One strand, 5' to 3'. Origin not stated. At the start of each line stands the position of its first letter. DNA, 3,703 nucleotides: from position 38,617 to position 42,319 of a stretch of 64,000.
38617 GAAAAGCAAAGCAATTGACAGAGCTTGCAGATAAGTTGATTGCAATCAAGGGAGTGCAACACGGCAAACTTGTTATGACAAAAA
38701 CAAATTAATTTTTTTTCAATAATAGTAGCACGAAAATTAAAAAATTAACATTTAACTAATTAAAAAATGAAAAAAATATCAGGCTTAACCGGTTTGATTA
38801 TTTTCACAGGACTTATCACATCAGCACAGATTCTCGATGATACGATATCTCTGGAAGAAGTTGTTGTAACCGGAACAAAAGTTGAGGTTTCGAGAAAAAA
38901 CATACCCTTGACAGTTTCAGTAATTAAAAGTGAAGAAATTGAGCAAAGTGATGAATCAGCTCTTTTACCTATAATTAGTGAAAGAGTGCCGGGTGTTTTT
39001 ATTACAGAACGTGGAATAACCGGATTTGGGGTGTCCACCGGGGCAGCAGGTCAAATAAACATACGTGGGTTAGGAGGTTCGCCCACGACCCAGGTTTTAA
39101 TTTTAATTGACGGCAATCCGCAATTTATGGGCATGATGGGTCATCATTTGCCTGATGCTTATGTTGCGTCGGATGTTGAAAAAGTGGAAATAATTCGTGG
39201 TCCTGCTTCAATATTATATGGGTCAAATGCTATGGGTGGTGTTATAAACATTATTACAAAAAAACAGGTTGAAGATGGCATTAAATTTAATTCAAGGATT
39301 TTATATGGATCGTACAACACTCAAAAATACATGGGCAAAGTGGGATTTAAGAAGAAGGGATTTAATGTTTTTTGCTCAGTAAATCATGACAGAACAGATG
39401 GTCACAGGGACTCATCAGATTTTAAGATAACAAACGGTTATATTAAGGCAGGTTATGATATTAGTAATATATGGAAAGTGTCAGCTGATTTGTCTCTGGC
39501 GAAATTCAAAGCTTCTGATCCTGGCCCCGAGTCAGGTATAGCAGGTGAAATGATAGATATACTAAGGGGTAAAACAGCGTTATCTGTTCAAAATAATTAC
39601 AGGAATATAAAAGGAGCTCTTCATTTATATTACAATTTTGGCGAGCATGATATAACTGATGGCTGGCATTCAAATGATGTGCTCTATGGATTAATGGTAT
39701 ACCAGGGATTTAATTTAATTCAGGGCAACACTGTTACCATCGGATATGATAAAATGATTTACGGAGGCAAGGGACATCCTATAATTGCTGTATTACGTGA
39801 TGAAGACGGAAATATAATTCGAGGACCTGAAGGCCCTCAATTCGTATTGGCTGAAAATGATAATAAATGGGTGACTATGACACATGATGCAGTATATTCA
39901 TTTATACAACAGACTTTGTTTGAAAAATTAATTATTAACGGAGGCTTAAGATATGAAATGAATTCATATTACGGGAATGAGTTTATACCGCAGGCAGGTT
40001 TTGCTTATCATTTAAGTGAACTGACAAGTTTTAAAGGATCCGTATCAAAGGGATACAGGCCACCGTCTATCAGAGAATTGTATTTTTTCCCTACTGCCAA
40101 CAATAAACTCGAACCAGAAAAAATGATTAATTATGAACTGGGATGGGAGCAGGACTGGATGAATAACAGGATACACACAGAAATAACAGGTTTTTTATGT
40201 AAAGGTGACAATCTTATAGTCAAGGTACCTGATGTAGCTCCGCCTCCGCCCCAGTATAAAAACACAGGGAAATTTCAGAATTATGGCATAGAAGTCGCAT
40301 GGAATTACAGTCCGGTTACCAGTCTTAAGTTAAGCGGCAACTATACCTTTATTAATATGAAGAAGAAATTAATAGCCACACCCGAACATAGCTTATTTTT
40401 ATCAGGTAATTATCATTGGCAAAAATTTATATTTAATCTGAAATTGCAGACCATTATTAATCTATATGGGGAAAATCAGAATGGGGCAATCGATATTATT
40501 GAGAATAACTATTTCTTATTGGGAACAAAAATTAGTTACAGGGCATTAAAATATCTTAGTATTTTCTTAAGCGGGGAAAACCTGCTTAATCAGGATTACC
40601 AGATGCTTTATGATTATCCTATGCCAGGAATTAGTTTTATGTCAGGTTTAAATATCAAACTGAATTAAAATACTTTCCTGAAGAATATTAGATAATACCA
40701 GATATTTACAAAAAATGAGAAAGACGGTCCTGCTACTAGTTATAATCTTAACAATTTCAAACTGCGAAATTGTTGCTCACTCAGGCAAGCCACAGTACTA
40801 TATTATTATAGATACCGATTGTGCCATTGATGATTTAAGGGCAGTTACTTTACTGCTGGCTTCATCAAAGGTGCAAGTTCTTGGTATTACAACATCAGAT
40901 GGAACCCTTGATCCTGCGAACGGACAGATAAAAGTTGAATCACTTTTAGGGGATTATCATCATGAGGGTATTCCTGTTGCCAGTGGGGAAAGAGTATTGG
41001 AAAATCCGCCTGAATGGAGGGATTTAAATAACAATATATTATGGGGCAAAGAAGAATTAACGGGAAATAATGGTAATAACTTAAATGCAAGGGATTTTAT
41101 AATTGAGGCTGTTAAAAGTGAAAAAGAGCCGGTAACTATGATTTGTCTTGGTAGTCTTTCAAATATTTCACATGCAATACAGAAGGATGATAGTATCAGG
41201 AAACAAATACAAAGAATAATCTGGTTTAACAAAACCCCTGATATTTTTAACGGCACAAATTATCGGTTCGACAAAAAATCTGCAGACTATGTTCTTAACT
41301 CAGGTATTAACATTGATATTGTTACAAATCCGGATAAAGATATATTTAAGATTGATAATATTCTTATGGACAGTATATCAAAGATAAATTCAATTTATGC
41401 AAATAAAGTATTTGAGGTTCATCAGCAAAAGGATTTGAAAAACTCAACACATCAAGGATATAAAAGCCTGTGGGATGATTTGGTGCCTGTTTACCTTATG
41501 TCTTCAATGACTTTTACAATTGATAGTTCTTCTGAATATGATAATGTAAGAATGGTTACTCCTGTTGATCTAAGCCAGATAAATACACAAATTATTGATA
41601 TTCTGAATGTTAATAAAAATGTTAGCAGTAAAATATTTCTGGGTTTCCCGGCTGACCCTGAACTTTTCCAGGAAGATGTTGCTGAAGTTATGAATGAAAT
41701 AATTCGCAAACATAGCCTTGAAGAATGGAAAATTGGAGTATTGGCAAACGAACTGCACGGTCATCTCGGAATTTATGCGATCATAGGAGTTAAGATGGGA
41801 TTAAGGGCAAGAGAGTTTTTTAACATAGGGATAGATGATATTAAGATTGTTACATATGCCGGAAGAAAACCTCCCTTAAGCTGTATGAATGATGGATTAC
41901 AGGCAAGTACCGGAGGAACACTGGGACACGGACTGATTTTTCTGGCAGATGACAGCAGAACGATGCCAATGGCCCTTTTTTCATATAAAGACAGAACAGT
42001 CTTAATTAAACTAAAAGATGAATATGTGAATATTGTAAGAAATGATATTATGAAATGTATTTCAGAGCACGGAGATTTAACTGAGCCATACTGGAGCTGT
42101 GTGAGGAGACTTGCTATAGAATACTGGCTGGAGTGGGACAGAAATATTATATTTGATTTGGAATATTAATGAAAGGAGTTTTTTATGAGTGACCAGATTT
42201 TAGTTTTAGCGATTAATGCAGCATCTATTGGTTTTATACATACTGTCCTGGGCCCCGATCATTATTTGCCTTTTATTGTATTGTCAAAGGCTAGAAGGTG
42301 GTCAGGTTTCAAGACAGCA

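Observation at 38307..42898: NikR-headed four-gene cluster: candidate undescribed outer-to-inner-membrane nickel acquisition pathway in Bacteroidota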

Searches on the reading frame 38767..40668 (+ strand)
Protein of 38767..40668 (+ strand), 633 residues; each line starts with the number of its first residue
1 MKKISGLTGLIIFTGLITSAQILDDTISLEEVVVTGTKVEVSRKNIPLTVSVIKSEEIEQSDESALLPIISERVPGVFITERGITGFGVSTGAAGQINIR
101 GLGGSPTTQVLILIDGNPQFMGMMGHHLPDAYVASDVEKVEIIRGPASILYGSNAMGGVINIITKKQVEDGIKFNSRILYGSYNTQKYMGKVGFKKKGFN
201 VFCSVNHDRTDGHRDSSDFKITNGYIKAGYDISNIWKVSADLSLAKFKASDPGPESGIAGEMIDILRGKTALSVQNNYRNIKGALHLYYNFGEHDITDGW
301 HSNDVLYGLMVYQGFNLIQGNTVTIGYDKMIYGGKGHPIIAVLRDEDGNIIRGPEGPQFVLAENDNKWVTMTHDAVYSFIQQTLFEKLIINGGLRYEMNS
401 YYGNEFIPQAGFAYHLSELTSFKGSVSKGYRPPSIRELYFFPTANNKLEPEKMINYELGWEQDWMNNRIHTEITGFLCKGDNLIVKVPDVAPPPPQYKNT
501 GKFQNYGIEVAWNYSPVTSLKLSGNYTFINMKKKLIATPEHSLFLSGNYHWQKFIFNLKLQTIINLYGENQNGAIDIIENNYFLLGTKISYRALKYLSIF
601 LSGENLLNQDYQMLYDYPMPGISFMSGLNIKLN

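Call 3: search_protein_families(library=pfam, proteins=[window:38767-40668:+], max_evalue=0.01)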
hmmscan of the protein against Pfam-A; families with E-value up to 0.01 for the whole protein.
window:38767-40668:+ (633 aa): 3 families
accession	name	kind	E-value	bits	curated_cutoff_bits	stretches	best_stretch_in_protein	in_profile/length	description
PF00593.30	TonB_dep_Rec_b-barrel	-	6.3e-37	128.9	27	1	203-606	41-436/436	TonB dependent receptor-like, beta-barrel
PF07715.20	Plug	-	1.2e-20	74.4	23.9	1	44-159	3-107/107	TonB-dependent Receptor Plug Domain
PF14905.12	OMP_b-brl_3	-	4.1e-06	26.6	27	1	387-612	127-379/408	Outer membrane protein beta-barrel family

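Call 4: search_protein_families(library=ncbifam, proteins=[window:38767-40668:+], max_evalue=0.01)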
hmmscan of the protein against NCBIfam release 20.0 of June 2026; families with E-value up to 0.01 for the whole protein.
window:38767-40668:+ (633 aa): 35 families (the best 25 are shown)
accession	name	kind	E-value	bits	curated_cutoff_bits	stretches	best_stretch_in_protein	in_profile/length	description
TIGR01783.1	TonB-siderophor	subfamily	1.2e-38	133.2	223.5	2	381-614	370-623/649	TonB-dependent siderophore receptor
TIGR01785.1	TonB-hemin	subfamily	4.6e-37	127.8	316.85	2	29-207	1-166/677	TonB-dependent heme/hemoglobin receptor family protein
TIGR01779.1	TonB-B12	equivalog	5.4e-37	127.6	599.7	2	19-212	18-201/614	TonB-dependent vitamin B12 receptor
NF010010.0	PRK13483.1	equivalog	1.6e-32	112.3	927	2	17-169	20-167/660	ligand-gated channel protein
NF007926.1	PRK10641.1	equivalog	3.2e-29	101.9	836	2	2-192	3-178/617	TonB-dependent vitamin B12 receptor BtuB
TIGR04056.1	OMP_RagA_SusC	subfamily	9.9e-28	97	368.25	2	24-178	73-217/981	SusC/RagA family TonB-linked outer membrane protein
NF053590.1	TonB_dep_TOL0244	equivalog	1.1e-27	96.9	645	2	377-611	331-580/604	TOL_0244 family TonB-dependent receptor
TIGR01786.1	TonB-hemlactrns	subfamily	6.4e-26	90.9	323.75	2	31-185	2-153/719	TonB-dependent hemoglobin/transferrin/lactoferrin family receptor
NF010011.0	PRK13484.1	equivalog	5.3e-25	87.8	1197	2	14-167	15-161/682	IreA family TonB-dependent siderophore receptor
NF010012.0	PRK13486.1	equivalog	5.6e-25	87.8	924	2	30-169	25-162/696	TonB-dependent receptor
NF050067.1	TonBEntbctnRecCfrA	equivalog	4.4e-24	84.8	1200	2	11-169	8-162/698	TonB-dependent ferric enterobactin receptor CfrA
NF010038.0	PRK13513.1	equivalog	9.3e-23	80.6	942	2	23-168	29-168/659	ligand-gated channel protein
NF041535.1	TonB_rec_PqqU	equivalog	1.8e-22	79.4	1200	2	33-253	2-223/676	TonB-dependent receptor PqqU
NF010048.1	PRK13524.1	subfamily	7.5e-22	77.6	493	1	25-174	36-184/744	FepA family TonB-dependent siderophore receptor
NF010051.0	PRK13528.1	subfamily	2.9e-21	75.4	583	1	29-170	34-177/727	FepA family TonB-dependent siderophore receptor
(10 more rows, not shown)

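Call 61: search_solved_structures(query=window:38767-40668:+, max_evalue=0.00001)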
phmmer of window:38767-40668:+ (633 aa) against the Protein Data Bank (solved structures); distinct sequences matched with E-value up to 0.00001: 44.
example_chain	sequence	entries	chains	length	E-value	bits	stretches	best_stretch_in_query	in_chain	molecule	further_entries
1nqf_A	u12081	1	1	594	3.5e-20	75.4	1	28-182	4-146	Vitamin B12 receptor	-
2hdf_A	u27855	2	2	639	5.6e-20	74.7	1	30-167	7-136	Colicin I receptor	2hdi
3rgn_A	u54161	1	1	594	8.7e-20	74.1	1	28-182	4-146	Vitamin B12 transporter BtuB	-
9nn6_A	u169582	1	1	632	1.9e-19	72.9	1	32-167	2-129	Colicin I receptor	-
1nqe_A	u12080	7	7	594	2.1e-19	72.8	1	28-182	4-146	Vitamin B12 receptor | Vitamin B12 transporter btuB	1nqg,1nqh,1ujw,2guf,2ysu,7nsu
3rgm_A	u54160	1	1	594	2.3e-19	72.7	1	28-177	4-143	Vitamin B12 transporter BtuB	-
2gsk_A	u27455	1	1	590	6.1e-19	71.3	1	32-182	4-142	Vitamin B12 transporter btuB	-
3m8b_A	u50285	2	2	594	6.4e-19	71.2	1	29-182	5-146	Vitamin B12 transporter btuB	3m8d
5fr8_A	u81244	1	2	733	1.1e-14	57.3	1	27-170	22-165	TONB-DEPENDENT SIDEROPHORE RECEPTOR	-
6q5e_A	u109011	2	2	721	1.4e-14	56.9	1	27-168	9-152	Ferric enterobactin receptor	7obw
5out_A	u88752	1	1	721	1.4e-14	56.9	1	27-168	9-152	Ferric enterobactin receptor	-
6i2j_A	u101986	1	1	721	1.4e-14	56.9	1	27-168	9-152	Ferric enterobactin receptor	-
5m9b_A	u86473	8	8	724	1.4e-14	56.9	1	27-168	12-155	Ferric enterobactin receptor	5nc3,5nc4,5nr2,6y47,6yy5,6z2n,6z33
6r1f_A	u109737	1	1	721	1.5e-14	56.7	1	27-168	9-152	Ferric enterobactin receptor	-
5mzs_A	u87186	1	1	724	1.6e-14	56.6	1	27-168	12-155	Ferric enterobactin receptor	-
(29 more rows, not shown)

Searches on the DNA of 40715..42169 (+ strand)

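Call 17: search_rna_families(sources=[L024, L033, L036, L044, L052, L057, L059, L064], threshold=gathering)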
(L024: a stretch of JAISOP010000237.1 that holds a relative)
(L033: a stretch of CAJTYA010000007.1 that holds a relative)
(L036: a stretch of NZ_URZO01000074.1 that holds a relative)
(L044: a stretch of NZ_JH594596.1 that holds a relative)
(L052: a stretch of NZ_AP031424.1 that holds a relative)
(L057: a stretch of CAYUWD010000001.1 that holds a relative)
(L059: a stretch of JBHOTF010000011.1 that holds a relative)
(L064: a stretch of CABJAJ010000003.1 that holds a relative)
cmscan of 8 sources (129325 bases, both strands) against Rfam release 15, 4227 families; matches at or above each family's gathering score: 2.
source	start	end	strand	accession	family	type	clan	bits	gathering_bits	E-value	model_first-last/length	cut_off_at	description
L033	11263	11555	-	RF02514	5_ureB_sRNA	Gene; sRNA;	-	69.6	40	1.2e-15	1-292/292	no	5' ureB small RNA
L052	11749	11822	-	RF00005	tRNA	Gene; tRNA;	CL00001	66.3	29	6.5e-12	1-71/71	no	tRNA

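Call 73: search_rna_families(sources=[L068, L074, L065, L071, L072, L075, L051, L023], threshold=gathering)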
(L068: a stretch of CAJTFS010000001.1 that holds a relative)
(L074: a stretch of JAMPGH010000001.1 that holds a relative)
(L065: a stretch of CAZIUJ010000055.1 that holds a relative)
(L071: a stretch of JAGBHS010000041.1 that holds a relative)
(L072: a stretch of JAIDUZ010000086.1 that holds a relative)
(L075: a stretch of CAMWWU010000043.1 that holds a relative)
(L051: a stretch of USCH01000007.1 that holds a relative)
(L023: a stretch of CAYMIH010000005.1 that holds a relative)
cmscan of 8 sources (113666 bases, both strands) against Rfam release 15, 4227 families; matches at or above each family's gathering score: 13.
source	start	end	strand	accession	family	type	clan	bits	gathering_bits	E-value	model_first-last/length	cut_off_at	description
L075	9420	9612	+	RF00174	Cobalamin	Cis-reg; riboswitch;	CL00101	107.5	31.5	1e-25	1-189/189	no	Cobalamin riboswitch aptamer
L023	12203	12418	-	RF00174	Cobalamin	Cis-reg; riboswitch;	CL00101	105.2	31.5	4.7e-25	1-189/189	no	Cobalamin riboswitch aptamer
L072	1702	1911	+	RF00174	Cobalamin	Cis-reg; riboswitch;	CL00101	100.3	31.5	1.2e-23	1-189/189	no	Cobalamin riboswitch aptamer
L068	4892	5100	+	RF00174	Cobalamin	Cis-reg; riboswitch;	CL00101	94.7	31.5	4.8e-22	1-189/189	no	Cobalamin riboswitch aptamer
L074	6612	6822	+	RF00174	Cobalamin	Cis-reg; riboswitch;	CL00101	93.9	31.5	8.1e-22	1-189/189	no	Cobalamin riboswitch aptamer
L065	6575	6784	+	RF00174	Cobalamin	Cis-reg; riboswitch;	CL00101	89.8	31.5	1.2e-20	1-189/189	no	Cobalamin riboswitch aptamer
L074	4209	4280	+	RF00005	tRNA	Gene; tRNA;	CL00001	72.6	29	1.1e-13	1-71/71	no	tRNA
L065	4231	4302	+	RF00005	tRNA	Gene; tRNA;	CL00001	72.6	29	1.1e-13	1-71/71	no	tRNA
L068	3673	3757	+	RF00005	tRNA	Gene; tRNA;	CL00001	57.4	29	1.6e-09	1-71/71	no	tRNA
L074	10110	10194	-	RF00005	tRNA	Gene; tRNA;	CL00001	57.4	29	1.6e-09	1-71/71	no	tRNA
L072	6325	6409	-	RF00005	tRNA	Gene; tRNA;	CL00001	57.4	29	1.6e-09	1-71/71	no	tRNA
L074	9486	9573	+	RF00005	tRNA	Gene; tRNA;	CL00001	43.8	29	9e-06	1-71/71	no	tRNA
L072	657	744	+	RF00005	tRNA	Gene; tRNA;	CL00001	43.8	29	9e-06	1-71/71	no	tRNA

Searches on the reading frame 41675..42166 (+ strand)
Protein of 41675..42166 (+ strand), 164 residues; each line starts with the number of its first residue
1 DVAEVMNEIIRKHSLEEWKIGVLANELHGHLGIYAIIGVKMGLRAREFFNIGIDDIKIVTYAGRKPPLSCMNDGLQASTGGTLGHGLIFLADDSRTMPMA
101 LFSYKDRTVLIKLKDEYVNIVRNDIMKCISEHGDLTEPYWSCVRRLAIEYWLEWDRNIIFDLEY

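Call 48: search_solved_structures(query=window:41675-42166:+, max_evalue=10, show_alignments=3)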
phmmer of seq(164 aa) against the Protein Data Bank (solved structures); distinct sequences matched with E-value up to 10: 2.
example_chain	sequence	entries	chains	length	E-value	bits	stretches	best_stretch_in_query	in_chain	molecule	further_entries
2gvi_A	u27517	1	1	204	0.0022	21.1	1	23-103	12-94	conserved hypothetical protein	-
8a3t_C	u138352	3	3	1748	0.34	13.9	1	14-117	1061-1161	Anaphase-promoting complex subunit 1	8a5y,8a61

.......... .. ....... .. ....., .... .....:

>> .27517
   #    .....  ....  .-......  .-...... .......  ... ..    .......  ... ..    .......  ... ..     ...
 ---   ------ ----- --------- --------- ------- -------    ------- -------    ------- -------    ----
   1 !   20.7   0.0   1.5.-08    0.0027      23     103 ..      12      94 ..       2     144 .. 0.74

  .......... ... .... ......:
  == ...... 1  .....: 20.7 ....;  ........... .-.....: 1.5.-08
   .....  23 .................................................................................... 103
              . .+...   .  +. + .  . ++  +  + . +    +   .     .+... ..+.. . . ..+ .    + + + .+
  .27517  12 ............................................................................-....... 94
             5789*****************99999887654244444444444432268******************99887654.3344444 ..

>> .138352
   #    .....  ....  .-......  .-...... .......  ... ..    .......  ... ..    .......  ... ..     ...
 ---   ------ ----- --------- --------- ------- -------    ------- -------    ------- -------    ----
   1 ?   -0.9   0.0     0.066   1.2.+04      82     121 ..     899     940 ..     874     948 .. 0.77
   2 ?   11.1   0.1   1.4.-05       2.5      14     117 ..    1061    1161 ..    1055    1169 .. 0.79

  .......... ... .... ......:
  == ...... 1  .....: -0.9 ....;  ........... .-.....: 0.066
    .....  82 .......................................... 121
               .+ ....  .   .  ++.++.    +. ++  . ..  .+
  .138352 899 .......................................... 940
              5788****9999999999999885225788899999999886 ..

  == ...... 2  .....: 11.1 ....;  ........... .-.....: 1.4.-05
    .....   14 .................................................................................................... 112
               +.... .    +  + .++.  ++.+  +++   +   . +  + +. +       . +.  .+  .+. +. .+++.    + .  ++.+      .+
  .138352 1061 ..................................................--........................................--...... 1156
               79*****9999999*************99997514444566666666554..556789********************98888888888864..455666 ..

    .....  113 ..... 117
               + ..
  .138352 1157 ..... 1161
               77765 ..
